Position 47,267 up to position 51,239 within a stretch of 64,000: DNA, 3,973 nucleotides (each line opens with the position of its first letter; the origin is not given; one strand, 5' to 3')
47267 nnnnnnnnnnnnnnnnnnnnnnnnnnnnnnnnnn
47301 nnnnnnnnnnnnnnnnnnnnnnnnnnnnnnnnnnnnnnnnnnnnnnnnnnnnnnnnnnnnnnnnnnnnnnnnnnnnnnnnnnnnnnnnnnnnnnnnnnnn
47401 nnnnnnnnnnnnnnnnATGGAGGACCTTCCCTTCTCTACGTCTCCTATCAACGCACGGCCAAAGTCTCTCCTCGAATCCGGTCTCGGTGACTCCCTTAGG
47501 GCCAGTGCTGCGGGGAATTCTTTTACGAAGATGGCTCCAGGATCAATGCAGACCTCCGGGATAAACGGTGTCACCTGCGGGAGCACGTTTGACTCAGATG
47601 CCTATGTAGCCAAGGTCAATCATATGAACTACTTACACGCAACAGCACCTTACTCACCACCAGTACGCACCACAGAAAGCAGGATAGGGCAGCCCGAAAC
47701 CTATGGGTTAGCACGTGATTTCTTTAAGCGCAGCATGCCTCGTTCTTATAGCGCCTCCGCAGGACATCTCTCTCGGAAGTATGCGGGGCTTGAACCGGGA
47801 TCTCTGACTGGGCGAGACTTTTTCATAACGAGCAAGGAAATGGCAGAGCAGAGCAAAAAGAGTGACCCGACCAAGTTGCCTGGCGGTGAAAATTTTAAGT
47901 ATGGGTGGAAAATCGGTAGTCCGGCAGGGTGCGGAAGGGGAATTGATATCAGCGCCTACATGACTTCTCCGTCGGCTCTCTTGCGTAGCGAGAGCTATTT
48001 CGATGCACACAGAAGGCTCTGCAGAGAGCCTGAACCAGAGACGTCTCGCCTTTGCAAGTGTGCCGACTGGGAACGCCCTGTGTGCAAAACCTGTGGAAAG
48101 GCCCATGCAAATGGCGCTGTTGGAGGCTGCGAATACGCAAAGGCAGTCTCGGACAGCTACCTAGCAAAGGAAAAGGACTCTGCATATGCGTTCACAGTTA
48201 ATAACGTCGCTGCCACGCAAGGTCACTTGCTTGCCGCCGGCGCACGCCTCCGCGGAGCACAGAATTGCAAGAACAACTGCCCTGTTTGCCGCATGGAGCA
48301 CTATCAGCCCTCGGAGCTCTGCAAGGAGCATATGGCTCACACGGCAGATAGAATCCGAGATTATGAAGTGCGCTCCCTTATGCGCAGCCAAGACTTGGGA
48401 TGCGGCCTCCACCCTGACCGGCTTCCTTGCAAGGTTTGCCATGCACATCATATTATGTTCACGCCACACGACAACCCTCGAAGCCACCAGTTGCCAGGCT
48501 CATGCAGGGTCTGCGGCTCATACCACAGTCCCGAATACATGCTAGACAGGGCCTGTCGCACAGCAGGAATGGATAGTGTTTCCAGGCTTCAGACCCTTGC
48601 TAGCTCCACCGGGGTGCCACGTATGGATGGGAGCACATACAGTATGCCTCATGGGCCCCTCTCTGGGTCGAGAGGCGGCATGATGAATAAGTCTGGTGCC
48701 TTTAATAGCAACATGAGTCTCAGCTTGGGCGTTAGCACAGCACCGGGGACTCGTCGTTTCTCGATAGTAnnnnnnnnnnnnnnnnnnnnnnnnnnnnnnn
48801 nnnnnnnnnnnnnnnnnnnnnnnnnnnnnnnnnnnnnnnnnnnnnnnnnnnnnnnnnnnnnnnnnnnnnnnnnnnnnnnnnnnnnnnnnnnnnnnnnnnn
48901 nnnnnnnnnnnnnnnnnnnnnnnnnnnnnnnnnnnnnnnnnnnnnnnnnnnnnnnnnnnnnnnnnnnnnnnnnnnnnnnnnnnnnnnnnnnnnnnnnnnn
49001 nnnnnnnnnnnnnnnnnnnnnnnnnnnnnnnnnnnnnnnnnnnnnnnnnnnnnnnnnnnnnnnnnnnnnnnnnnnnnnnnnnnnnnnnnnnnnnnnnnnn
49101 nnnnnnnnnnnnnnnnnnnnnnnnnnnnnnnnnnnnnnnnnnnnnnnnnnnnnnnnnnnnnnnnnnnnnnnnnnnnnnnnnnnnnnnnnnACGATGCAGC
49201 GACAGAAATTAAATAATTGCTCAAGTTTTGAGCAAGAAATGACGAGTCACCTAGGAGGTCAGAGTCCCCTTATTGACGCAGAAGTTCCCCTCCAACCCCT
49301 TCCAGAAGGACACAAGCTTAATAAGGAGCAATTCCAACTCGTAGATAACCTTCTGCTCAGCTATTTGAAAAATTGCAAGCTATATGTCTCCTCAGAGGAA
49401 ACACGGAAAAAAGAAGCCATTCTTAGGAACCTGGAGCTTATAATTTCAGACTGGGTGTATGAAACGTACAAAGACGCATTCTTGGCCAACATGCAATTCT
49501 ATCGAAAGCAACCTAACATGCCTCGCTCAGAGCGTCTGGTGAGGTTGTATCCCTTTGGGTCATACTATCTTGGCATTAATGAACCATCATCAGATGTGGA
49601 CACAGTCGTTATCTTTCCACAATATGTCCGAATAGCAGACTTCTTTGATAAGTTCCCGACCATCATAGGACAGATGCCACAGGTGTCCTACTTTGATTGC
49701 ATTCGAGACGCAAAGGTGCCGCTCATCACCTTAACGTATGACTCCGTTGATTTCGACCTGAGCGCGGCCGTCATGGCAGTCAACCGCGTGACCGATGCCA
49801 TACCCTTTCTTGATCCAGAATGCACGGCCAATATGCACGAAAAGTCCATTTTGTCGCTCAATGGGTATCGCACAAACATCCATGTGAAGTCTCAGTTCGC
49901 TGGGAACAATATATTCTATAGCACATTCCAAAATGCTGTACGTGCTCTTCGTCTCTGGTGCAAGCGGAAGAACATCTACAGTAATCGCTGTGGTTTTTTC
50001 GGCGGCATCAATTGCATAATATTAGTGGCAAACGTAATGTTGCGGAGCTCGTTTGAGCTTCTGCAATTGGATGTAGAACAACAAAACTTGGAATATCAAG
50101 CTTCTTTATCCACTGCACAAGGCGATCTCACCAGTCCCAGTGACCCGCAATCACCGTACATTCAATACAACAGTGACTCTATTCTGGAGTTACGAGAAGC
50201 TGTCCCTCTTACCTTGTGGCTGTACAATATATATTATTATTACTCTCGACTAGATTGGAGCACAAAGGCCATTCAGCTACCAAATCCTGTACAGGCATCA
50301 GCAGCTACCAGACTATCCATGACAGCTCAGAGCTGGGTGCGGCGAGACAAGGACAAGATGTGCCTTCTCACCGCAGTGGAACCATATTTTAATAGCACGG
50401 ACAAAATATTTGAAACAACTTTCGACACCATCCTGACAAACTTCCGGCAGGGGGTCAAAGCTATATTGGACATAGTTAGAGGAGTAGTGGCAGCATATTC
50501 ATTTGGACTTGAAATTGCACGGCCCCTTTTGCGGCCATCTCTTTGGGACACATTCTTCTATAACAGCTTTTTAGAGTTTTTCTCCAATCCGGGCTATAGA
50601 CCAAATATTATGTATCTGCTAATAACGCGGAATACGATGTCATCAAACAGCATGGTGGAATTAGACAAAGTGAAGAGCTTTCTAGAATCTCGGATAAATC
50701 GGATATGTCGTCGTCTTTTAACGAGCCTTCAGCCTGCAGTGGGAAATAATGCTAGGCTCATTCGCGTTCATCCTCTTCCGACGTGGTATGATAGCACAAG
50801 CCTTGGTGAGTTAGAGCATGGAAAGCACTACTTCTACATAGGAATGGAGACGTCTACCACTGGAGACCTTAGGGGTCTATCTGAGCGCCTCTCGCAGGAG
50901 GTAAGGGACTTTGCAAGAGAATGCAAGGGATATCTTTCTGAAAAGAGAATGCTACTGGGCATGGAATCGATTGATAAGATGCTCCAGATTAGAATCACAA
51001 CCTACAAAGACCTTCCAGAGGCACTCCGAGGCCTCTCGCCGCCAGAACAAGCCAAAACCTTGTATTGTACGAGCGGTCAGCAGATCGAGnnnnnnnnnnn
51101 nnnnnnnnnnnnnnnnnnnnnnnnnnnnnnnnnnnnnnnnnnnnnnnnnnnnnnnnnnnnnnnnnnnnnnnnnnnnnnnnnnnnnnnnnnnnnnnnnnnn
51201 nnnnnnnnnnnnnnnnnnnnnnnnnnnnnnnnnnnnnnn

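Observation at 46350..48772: Tandem pair of lineage-specific paralogs sharing short motifs (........; S-[LV]STAPGT-R-[IF]S); the second carries a 4x CxxC putative zinc module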

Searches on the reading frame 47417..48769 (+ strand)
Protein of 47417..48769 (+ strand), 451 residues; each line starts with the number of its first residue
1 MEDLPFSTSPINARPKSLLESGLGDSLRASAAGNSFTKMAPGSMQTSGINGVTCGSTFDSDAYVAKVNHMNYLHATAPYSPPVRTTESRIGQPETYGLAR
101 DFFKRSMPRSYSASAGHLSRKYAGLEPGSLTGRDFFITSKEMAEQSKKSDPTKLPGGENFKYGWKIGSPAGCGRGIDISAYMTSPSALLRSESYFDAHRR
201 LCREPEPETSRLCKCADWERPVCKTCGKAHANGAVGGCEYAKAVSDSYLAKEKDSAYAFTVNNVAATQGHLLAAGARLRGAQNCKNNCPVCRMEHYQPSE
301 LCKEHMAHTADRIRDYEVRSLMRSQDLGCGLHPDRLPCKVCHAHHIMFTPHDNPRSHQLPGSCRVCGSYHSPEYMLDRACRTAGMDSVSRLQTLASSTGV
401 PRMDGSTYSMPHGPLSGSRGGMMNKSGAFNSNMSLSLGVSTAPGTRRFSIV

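Call 4: search_protein_families(library=pfam, proteins=[window:47417-48769:+], max_evalue=10)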
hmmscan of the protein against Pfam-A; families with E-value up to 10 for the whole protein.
window:47417-48769:+ (451 aa): 0 families

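Call 5: find_homologous_proteins(query=window:47417-48769:+, max_evalue=0.01)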
Query window:47417-48769:+ (451 aa): 5 proteins with E <= 0.01 among 8000 candidates.
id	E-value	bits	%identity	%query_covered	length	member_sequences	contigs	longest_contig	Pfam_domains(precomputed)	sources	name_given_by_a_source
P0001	0.0e+0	1047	100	100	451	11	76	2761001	-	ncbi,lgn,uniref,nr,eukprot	ncbi:hypothetical protein GL50803_004852 [Giardia duodenalis]|uniref:Uncharacterized protein n=1 Tax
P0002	9.2e-268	907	85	100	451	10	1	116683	-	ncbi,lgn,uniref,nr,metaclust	ncbi:hypothetical protein QR46_0490 [Giardia duodenalis assemblage B]|uniref:Uncharacterized protein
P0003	4.6e-262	888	82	100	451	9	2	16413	-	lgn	-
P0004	9.4e-256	867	83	100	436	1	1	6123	-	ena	-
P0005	2.8e-133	463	100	45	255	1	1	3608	-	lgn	-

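Call 26: search_protein_representatives(alignment_id=A1)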
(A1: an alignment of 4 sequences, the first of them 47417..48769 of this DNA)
Query: 4 sequences, 451 profile positions. Proteins with E-value up to 0.001 (for the whole library): 5; up to 1e-10: 2; up to 1e-30: 2. The best 5 are listed.
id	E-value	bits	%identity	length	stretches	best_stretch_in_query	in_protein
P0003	0.0e+00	1016.1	-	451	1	1-451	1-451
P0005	1.5e-129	449.4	-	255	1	250-451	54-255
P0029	6.1e-08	48.6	-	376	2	216-310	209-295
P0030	3.2e-04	36.3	-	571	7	323-378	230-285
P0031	3.9e-04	36.0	-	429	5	151-179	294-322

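Call 28: find_encoding_contigs(protein=P0029, flank=10000, max_places=3)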
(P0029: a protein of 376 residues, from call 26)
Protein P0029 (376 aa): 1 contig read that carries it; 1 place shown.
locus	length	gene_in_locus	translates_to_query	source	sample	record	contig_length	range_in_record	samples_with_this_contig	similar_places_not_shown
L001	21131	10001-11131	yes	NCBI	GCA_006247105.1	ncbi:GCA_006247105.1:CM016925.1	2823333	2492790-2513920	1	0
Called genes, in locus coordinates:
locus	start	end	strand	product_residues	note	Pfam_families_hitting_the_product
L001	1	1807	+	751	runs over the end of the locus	PF07202:Tcp10_C (weak)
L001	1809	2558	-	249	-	-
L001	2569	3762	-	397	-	PF00465:Fe-ADH, PF13685:Fe-ADH_2 (weak), PF25137:ADH_Fe_C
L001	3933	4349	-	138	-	-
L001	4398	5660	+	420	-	PF00724:Oxidored_FMN (faint)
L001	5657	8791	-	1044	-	PF12796:Ank_2, PF13857:Ank_5 (faint), PF24521:Ank_KRIT1 (faint), PF00023:Ank (faint), PF13606:Ank_3 (faint), PF12796:Ank_2, PF13637:Ank_4 (weak), PF12796:Ank_2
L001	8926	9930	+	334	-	-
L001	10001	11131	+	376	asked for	-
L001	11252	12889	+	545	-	PF04916:Phospholip_B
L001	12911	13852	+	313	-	PF06098:Radial_spoke_3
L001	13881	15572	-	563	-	-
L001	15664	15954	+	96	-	PF01990:ATP-synt_F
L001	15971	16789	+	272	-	-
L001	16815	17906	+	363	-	PF00265:TK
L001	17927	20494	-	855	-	-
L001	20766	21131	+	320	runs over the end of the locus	PF05496:RuvB_N (weak), PF13177:DNA_pol3_delta2 (faint), PF00004:AAA, PF13173:AAA_14 (weak), PF25361:AAA_lid_RFC1 (weak), PF08542:Rep_fac_C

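Call 35: search_solved_structures(query=A4, max_evalue=10, show_alignments=3)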
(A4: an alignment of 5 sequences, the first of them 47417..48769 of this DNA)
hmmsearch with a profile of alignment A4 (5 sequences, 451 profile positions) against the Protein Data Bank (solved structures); distinct sequences matched with E-value up to 10: 0.

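Call 49: predict_structure(alignment_id=A1)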
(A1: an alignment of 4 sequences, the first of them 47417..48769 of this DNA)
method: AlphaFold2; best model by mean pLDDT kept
length: 451 residues; sequences in the alignment: 4
mean_pLDDT: 27.9   pTM: 0.16
mean pLDDT of the five models: 27.9, 27.8, 27.2, 26.3, 24.1
residues with pLDDT >= 90: 0; 70-90: 0; 50-70: 2; < 50: 449
segments of 3 or more residues with pLDDT < 50: 1-225, 227-385, 387-451
pLDDT, mean of each block of 10 residues (from residue 1): 25 23 24 21 24 25 33 28 22 23 25 22 24 25 31 24 20 22 24 28 25 27 46 40 38 27 29 30 30 30 29 29 25 29 28 27 35 43 42 37 22 22 23 22 25 26
secondary structure, 60 per line:
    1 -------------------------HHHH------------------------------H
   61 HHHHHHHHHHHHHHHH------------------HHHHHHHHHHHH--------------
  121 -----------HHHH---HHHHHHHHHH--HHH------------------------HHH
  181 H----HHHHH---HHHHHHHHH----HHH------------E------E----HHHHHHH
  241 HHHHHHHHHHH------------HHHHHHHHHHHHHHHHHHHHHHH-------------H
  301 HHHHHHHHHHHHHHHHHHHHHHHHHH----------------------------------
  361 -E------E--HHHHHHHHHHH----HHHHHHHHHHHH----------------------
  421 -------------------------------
elements in order: H26-29 H60-76 H95-106 H132-135 H139-148 H178-181 H186-190 H194-202 H234-251 H264-286 H300-326 H372-382 H387-398

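Call 56: find_encoding_contigs(protein=P0002, flank=4000, max_places=1)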
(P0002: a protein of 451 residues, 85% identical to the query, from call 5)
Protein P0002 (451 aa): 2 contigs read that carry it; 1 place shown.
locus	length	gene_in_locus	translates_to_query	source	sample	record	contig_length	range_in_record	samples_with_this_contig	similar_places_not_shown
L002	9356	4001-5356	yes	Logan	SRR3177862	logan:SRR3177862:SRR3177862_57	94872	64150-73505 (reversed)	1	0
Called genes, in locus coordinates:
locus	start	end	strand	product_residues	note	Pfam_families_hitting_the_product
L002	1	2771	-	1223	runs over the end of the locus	PF00023:Ank (faint), PF12796:Ank_2, PF13606:Ank_3 (faint), PF12796:Ank_2, PF13637:Ank_4 (weak), PF12796:Ank_2, PF13637:Ank_4 (weak), PF12796:Ank_2, +1 more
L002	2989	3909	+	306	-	-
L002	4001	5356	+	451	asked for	-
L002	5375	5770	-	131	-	PF03966:Trm112p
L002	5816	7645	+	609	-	PF20750:PAP_NTPase, PF22600:MTPAP-like_central (faint), PF04928:PAP_central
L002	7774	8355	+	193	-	PF00406:ADK, PF13207:AAA_17, PF13238:AAA_18 (weak), PF13671:AAA_33 (weak)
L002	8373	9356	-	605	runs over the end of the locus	-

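Call 57: find_encoding_contigs(protein=P0003, flank=4000, max_places=1)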
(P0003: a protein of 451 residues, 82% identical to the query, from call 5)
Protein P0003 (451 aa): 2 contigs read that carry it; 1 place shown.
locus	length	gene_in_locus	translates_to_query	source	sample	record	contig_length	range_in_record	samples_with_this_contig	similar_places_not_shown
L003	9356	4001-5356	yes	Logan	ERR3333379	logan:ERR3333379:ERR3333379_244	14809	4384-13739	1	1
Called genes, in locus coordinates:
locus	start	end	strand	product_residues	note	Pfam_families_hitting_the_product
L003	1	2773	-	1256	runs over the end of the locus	PF00023:Ank (faint), PF12796:Ank_2, PF13606:Ank_3 (faint), PF13857:Ank_5 (faint), PF12796:Ank_2, PF13637:Ank_4 (weak)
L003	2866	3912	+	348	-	-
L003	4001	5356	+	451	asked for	-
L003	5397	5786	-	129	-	PF03966:Trm112p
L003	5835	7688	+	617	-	PF20750:PAP_NTPase, PF22600:MTPAP-like_central (weak), PF04928:PAP_central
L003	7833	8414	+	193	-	PF00406:ADK, PF13207:AAA_17, PF13238:AAA_18 (weak), PF13671:AAA_33 (weak)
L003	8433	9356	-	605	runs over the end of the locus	-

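Call 67: list_cluster_members(proteins=[P0029, L001:8926-9927:+])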
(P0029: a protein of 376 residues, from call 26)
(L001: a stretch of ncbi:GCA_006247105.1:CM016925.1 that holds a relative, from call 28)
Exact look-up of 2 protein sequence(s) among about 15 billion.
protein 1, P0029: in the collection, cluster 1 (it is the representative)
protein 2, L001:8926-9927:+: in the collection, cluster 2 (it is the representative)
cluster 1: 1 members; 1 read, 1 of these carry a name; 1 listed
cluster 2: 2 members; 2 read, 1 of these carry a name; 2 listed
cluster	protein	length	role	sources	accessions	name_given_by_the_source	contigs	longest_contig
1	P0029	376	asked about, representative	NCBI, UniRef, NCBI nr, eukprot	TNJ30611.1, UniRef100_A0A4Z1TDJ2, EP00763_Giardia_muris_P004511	hypothetical protein GMRT_12235 [Giardia muris] | Uncharacterized protein n=1 Tax=Giardia muris TaxID=5742 RepID=A0A4Z1TDJ2_GIAMU | TNJ30611.1 hypothetical protein GMRT_12235 [Giardia muris]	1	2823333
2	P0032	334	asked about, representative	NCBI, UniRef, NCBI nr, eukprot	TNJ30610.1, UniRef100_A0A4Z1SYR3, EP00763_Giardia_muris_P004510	hypothetical protein GMRT_12236 [Giardia muris] | Uncharacterized protein n=1 Tax=Giardia muris TaxID=5742 RepID=A0A4Z1SYR3_GIAMU | TNJ30610.1 hypothetical protein GMRT_12236 [Giardia muris]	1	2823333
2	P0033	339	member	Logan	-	-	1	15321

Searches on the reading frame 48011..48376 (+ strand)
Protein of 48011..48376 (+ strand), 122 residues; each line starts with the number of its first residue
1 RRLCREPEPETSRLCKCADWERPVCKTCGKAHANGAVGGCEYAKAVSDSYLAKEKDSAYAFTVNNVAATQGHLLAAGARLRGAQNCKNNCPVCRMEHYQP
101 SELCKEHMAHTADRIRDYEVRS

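Call 55: search_protein_families(library=pfam, proteins=[window:48011-48376:+], max_evalue=10)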
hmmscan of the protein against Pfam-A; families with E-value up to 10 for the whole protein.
seq(122 aa): 1 family
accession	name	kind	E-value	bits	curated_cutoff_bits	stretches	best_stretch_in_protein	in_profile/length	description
PF18912.6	DZR_2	-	0.14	12.4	27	2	3-35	12-49/56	Double zinc ribbon domain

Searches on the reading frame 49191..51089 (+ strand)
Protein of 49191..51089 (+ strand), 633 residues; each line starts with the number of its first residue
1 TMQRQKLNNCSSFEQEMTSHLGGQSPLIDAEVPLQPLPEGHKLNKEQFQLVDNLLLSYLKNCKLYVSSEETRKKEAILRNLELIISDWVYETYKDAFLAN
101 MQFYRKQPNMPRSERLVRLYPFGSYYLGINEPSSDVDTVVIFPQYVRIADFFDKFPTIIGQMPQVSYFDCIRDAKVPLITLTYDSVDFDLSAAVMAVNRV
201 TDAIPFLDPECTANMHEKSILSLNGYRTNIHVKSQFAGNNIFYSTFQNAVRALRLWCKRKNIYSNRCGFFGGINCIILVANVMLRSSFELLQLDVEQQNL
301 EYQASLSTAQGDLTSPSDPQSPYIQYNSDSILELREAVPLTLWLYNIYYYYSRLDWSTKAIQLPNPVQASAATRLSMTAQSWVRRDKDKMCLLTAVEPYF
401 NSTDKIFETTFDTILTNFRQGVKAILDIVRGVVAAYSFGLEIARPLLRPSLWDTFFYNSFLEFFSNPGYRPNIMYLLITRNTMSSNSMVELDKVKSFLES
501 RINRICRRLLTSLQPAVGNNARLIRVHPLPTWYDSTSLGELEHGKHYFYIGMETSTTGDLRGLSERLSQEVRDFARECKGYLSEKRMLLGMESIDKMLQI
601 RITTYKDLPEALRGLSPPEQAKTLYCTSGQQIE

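Call 55: search_protein_families(library=pfam, proteins=[window:49191-51089:+], max_evalue=10)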
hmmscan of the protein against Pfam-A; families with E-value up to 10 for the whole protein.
window:49191-51089:+ (633 aa): 5 families
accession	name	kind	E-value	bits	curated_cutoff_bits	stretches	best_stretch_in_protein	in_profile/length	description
PF20750.3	PAP_NTPase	-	4.4e-27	95.7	27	1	53-229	20-187/194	Poly(A) polymerase nucleotidyltransferase domain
PF04928.22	PAP_central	-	2.9e-12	47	27.1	2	245-282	1-38/146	Poly(A) polymerase central domain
PF22600.2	MTPAP-like_central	-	1.7e-05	25.4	27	1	110-191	37-121/139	Poly(A) RNA polymerase, mitochondrial-like, central palm domain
PF01909.29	NTP_transf_2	-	9.6e-05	23.1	21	1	117-153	15-55/93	Nucleotidyltransferase domain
PF18765.7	Polbeta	-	0.14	12.8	26.9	1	116-147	13-44/93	Polymerase beta, Nucleotidyltransferase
